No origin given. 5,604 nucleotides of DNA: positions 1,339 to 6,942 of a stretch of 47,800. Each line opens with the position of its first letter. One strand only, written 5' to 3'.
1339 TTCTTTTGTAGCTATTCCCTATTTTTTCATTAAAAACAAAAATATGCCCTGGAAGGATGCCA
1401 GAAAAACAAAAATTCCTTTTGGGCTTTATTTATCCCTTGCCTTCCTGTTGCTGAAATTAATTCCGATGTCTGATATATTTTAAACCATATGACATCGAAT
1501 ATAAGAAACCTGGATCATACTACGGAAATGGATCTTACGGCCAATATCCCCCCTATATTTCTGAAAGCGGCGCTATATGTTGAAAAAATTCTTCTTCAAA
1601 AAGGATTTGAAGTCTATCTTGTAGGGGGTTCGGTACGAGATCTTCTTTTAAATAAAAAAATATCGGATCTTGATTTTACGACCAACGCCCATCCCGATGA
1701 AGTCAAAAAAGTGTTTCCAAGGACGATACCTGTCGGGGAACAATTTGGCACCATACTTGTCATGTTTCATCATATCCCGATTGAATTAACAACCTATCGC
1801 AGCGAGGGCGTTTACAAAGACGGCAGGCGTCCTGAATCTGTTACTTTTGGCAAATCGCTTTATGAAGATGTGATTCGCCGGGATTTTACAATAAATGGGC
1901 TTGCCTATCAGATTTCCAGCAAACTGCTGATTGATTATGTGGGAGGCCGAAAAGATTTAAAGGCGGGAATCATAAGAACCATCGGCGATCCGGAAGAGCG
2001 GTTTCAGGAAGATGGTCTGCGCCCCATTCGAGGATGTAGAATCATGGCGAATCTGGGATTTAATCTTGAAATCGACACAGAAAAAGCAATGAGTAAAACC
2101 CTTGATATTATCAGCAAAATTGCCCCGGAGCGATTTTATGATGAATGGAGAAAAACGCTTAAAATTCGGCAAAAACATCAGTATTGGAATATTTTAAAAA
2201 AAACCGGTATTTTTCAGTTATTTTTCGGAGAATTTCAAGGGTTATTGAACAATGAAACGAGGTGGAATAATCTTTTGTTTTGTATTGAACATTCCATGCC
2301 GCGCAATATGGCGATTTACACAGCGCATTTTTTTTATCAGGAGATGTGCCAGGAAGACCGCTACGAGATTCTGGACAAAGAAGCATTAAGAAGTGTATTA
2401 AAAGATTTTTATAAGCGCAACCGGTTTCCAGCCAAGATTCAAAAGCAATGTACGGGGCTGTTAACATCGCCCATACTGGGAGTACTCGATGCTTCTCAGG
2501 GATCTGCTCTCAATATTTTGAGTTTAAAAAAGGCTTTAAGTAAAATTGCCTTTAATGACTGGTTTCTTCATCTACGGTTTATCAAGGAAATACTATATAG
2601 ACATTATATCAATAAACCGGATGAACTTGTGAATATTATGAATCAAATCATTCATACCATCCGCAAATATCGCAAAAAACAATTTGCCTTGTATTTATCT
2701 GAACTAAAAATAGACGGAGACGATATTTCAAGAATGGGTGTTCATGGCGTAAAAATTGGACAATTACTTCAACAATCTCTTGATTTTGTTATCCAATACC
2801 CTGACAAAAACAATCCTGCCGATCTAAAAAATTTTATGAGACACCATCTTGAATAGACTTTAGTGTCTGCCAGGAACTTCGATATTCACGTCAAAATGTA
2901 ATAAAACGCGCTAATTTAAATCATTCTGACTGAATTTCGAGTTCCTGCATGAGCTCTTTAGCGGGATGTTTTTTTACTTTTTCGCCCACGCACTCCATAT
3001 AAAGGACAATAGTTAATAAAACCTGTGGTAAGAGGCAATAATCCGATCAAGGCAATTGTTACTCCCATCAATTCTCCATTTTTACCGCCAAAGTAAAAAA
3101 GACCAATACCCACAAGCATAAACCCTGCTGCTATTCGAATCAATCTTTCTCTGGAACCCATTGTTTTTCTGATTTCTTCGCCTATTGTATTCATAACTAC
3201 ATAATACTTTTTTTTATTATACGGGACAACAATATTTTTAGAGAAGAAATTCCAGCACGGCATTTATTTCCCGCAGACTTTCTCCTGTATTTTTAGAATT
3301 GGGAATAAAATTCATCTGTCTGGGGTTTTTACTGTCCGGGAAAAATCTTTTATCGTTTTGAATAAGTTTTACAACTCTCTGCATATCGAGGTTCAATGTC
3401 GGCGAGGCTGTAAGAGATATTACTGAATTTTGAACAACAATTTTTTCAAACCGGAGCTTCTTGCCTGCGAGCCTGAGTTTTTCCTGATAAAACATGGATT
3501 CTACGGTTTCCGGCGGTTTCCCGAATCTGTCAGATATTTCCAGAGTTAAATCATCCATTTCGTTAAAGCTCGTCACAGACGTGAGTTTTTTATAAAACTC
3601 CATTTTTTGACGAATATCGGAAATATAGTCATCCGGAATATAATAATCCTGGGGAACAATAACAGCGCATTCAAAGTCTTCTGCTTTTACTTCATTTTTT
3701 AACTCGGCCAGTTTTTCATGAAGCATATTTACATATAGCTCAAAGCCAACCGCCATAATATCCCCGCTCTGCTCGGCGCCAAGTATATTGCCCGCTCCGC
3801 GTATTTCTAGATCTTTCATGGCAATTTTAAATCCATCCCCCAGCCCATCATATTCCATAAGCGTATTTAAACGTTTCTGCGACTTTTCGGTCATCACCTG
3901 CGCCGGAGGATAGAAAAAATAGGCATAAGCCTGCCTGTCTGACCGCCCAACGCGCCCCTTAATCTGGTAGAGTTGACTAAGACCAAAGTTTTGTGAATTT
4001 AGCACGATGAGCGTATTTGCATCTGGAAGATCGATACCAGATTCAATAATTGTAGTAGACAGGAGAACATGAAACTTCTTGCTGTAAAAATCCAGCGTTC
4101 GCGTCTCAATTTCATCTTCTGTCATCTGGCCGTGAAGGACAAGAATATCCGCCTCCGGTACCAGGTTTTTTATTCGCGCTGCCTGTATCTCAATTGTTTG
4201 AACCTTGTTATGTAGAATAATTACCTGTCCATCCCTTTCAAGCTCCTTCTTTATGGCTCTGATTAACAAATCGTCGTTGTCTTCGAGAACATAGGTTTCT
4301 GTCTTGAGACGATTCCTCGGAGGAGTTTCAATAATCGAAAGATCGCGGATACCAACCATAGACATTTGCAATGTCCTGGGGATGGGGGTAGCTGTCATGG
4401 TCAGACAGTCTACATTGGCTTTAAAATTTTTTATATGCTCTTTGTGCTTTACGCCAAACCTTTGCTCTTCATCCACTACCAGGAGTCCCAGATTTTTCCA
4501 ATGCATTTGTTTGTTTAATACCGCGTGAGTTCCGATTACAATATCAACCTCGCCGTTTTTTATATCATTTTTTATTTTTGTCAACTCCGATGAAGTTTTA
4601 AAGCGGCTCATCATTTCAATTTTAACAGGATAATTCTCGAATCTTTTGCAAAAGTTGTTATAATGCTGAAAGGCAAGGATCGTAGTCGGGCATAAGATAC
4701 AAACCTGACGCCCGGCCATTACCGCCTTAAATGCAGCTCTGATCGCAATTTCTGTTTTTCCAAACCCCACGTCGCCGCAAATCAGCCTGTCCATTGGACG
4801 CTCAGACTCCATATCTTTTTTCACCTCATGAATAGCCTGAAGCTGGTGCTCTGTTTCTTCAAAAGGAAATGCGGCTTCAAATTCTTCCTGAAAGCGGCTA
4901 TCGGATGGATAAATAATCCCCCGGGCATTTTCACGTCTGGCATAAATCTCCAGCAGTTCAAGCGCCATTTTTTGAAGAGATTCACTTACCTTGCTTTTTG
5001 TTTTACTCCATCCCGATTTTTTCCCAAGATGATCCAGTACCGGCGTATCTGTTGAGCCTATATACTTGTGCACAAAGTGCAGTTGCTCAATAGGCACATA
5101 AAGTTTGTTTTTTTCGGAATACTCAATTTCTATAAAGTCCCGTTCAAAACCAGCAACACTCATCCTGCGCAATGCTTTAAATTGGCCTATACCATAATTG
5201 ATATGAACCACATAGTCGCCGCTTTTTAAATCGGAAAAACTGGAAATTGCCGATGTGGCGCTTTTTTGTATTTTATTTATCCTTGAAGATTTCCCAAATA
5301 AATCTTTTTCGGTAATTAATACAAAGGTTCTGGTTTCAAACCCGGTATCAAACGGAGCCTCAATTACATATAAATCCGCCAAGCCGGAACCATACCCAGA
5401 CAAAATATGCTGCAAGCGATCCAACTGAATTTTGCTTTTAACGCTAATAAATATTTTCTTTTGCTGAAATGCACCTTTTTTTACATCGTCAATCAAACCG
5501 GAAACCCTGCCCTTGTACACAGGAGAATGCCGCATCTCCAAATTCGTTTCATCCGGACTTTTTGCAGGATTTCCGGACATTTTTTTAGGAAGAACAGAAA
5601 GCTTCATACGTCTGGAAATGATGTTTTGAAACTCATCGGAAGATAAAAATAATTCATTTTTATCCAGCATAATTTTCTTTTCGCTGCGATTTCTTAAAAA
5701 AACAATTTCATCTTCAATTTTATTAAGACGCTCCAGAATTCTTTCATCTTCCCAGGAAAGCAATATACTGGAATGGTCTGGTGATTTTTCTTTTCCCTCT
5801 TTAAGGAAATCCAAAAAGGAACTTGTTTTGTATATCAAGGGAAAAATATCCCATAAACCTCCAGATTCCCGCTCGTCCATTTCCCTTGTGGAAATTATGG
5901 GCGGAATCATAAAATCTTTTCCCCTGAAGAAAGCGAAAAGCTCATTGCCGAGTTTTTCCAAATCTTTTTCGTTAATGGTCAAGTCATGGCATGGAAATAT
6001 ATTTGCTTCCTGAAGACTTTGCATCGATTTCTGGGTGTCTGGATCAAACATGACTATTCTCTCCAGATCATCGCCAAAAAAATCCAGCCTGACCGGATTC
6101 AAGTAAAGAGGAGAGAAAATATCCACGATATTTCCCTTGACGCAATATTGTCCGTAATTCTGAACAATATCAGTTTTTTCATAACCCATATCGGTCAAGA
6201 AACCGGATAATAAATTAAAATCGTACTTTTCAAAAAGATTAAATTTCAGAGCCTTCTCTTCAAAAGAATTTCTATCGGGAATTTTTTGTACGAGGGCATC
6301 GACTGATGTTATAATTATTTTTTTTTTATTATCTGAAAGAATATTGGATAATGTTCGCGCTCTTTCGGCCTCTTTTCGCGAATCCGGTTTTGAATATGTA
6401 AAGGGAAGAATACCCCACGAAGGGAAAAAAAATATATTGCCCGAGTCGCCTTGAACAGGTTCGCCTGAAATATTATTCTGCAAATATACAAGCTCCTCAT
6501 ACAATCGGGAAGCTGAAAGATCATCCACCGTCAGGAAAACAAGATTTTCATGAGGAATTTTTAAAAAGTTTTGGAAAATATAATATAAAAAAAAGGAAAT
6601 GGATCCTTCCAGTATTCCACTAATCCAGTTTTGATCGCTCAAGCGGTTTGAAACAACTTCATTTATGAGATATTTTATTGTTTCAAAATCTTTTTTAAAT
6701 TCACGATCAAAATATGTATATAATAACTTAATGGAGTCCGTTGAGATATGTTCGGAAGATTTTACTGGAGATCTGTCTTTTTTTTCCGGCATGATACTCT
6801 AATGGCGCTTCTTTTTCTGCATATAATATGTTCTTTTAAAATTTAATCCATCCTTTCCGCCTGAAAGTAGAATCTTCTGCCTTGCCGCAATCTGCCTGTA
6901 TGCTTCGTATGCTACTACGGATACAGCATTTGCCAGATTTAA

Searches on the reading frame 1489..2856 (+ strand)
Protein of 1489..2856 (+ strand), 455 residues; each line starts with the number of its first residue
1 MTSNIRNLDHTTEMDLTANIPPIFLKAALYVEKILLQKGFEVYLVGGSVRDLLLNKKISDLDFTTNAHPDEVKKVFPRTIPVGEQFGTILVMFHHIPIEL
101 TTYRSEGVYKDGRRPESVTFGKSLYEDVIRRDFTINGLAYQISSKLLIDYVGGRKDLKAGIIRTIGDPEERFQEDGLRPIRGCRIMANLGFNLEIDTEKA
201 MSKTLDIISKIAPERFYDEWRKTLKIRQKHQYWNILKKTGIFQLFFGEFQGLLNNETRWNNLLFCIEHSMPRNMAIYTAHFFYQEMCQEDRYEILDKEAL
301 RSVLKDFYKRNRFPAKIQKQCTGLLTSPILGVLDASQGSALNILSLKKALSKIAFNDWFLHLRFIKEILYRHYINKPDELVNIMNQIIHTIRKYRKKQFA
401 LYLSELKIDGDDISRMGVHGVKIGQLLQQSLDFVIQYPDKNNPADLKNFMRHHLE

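Call 11: find_encoding_contigs(protein=window:1489-2856:+, flank=10000, max_places=6)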
Protein window:1489-2856:+ (455 aa): 2 contigs read that carry it; 2 places shown.
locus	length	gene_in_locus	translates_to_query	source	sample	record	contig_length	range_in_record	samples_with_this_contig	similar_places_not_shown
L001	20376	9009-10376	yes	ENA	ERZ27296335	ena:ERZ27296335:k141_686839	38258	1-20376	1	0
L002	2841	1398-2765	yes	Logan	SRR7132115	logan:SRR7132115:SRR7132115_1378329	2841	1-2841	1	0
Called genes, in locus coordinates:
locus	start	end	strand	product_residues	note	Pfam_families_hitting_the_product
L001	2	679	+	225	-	?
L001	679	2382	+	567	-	-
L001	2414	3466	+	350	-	-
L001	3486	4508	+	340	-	PF02154:FliM, PF01052:FliMN_C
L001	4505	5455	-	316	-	PF01207:Dus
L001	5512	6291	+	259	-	PF07719:TPR_2 (faint), PF13424:TPR_12 (faint), PF14559:TPR_19 (faint)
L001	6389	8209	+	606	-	-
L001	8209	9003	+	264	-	PF06750:A24_N_bact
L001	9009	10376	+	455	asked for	PF01743:PolyA_pol, PF12627:PolyA_pol_RNAbd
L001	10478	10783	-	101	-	PF11127:YgaP-like_TM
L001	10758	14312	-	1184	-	PF17757:UvrB_inter, PF02559:CarD_TRCF_RID, PF00270:DEAD, PF04851:ResIII, PF00271:Helicase_C, PF03461:TRCF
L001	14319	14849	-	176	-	PF00588:SpoU_methylase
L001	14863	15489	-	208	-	PF00484:Pro_CA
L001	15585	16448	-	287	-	PF05448:AXE1 (faint), PF02129:Peptidase_S15 (faint), PF00561:Abhydrolase_1, PF12146:Hydrolase_4, PF12697:Abhydrolase_6, PF06028:DUF915 (faint)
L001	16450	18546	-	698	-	PF07696:7TMR-DISMED2, PF07695:7TMR-DISM_7TM, PF00211:Guanylate_cyc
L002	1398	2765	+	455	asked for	PF01743:PolyA_pol, PF12627:PolyA_pol_RNAbd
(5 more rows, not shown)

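Call 12: search_protein_families(library=ncbifam, proteins=[window:1489-2856:+])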
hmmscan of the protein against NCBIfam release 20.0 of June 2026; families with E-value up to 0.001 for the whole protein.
window:1489-2856:+ (455 aa): 9 families
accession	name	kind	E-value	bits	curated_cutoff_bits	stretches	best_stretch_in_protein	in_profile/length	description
NF009814.0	PRK13299.1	equivalog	3.1e-79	266.9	290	1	23-283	5-259/396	CCA tRNA nucleotidyltransferase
TIGR01942.1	pcnB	subfamily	4.1e-51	174.1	305.65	1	26-257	16-249/425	polynucleotide adenylyltransferase PcnB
TIGR02692.1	tRNA_CCA_actino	equivalog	8.9e-51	173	438.8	1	33-252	21-246/466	CCA tRNA nucleotidyltransferase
NF008634.1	PRK11623.1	equivalog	3.2e-41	141.4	702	1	28-248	49-282/469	polynucleotide adenylyltransferase PcnB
NF009813.0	PRK13298.1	equivalog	4.2e-26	91.8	606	1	41-263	2-224/417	tRNA CCA-pyrophosphorylase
NF008137.0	PRK10885.1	equivalog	2.6e-25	89.1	451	1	41-253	2-214/409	multifunctional CCA addition/repair protein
NF041569.1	A-tRNAntase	equivalog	1.3e-15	56.7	1440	1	40-241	480-687/880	A-adding tRNA nucleotidyltransferase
NF009812.0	PRK13297.1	equivalog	6.2e-15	55.2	624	1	38-242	10-212/364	tRNA CCA-pyrophosphorylase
NF009811.0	PRK13296.1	equivalog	5.1e-12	45.3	469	1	41-250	2-209/360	CCA tRNA nucleotidyltransferase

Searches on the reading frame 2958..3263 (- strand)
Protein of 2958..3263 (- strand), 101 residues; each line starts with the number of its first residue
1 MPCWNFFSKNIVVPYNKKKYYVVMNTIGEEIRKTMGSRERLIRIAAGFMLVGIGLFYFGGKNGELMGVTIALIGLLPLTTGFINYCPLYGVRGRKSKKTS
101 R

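Call 12: search_protein_families(library=ncbifam, proteins=[window:2958-3263:-])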
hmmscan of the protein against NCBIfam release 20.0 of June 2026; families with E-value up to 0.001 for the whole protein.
window:2958-3263:- (101 aa): 0 families

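Call 64: search_protein_families(library=pfam, proteins=[window:2958-3263:-], max_evalue=0.001)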
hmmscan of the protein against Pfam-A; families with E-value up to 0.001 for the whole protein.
window:2958-3263:- (101 aa): 1 family
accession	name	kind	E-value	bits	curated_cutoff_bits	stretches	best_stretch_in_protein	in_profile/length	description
PF11127.14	YgaP-like_TM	-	2.7e-13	50.2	25.3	1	35-98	5-64/66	Inner membrane protein YgaP-like, transmembrane domain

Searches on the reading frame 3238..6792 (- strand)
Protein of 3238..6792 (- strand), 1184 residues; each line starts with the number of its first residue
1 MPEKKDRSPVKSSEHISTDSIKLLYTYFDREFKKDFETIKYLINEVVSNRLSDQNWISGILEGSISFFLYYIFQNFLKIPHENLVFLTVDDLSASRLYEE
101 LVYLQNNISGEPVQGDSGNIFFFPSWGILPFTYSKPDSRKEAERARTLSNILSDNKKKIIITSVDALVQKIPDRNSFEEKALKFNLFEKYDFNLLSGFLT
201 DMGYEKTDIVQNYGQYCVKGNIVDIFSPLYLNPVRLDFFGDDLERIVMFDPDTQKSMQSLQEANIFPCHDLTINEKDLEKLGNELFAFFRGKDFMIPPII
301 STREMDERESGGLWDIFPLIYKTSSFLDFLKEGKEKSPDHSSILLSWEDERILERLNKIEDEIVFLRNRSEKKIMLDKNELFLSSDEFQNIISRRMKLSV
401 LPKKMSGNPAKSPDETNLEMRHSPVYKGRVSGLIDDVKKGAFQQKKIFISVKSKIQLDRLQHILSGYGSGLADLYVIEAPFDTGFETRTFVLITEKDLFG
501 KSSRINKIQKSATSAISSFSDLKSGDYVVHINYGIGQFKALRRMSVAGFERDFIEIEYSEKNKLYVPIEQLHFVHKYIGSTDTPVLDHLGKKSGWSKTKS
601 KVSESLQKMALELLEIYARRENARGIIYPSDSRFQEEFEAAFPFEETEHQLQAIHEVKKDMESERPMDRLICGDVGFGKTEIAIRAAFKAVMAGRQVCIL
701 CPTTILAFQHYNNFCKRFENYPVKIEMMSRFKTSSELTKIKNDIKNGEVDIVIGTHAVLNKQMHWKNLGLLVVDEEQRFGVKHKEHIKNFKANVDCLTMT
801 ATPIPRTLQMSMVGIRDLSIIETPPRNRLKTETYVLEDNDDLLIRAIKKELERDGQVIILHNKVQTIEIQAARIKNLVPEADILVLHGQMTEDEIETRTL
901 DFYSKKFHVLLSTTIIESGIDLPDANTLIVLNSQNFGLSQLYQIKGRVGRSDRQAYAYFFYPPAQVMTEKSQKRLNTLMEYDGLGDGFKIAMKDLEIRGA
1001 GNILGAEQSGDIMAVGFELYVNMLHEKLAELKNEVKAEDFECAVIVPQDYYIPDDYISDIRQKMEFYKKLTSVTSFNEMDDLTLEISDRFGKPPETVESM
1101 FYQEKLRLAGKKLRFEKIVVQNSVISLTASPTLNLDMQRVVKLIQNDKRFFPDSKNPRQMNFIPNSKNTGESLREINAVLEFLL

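Call 12: search_protein_families(library=ncbifam, proteins=[window:3238-6792:-])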
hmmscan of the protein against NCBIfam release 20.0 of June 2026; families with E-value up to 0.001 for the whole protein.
window:3238-6792:- (1184 aa): 30 families (the best 25 are shown)
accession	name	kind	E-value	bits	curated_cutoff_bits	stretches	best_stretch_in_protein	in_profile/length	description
TIGR00580.2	mfd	equivalog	3.4e-303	1008.6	800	1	199-1118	1-906/907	transcription-repair coupling factor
NF007966.0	PRK10689.1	equivalog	6.1e-217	723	1329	2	483-1180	432-1139/1148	transcription-repair coupling factor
NF008168.0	PRK10917.2-2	equivalog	1.6e-116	390.5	718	1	611-1011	329-737/795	ATP-dependent DNA helicase RecG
NF008165.0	PRK10917.1-3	equivalog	2.2e-112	376.8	711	1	617-1011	235-634/692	ATP-dependent DNA helicase RecG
TIGR00643.1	recG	equivalog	7.8e-112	375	659.4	1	618-1012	209-607/629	ATP-dependent DNA helicase RecG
NF008170.0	PRK10917.2-4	equivalog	1.5e-96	324.1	975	1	619-1010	374-769/826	ATP-dependent DNA helicase RecG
NF008163.0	PRK10917.1-1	equivalog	2.5e-93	313.6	796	1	569-1012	196-643/692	ATP-dependent DNA helicase RecG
NF008164.0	PRK10917.1-2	equivalog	2e-92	310.6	785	1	608-1011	241-645/704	ATP-dependent DNA helicase RecG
NF008166.0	PRK10917.1-4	equivalog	1.6e-84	284.3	864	1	554-1013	184-657/705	ATP-dependent DNA helicase RecG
NF008167.0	PRK10917.2-1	equivalog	8.1e-72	242.4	995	2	631-846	270-501/744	ATP-dependent DNA helicase RecG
NF008169.0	PRK10917.2-3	equivalog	9.3e-63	212.7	555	1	610-1013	189-584/610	ATP-dependent DNA helicase RecG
NF003673.1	PRK05298.1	equivalog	7.4e-22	77.5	743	1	144-280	120-255/653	excinuclease ABC subunit UvrB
TIGR00631.1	uvrb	equivalog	2.7e-19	68.8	750.1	1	144-280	120-255/658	excinuclease ABC subunit UvrB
TIGR00595.1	priA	equivalog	5.4e-18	64.9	230.35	1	670-793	1-118/509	replication restart helicase PriA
NF004070.0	PRK05580.2-2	equivalog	1.1e-15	56.9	921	1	643-787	194-333/729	primosomal protein N'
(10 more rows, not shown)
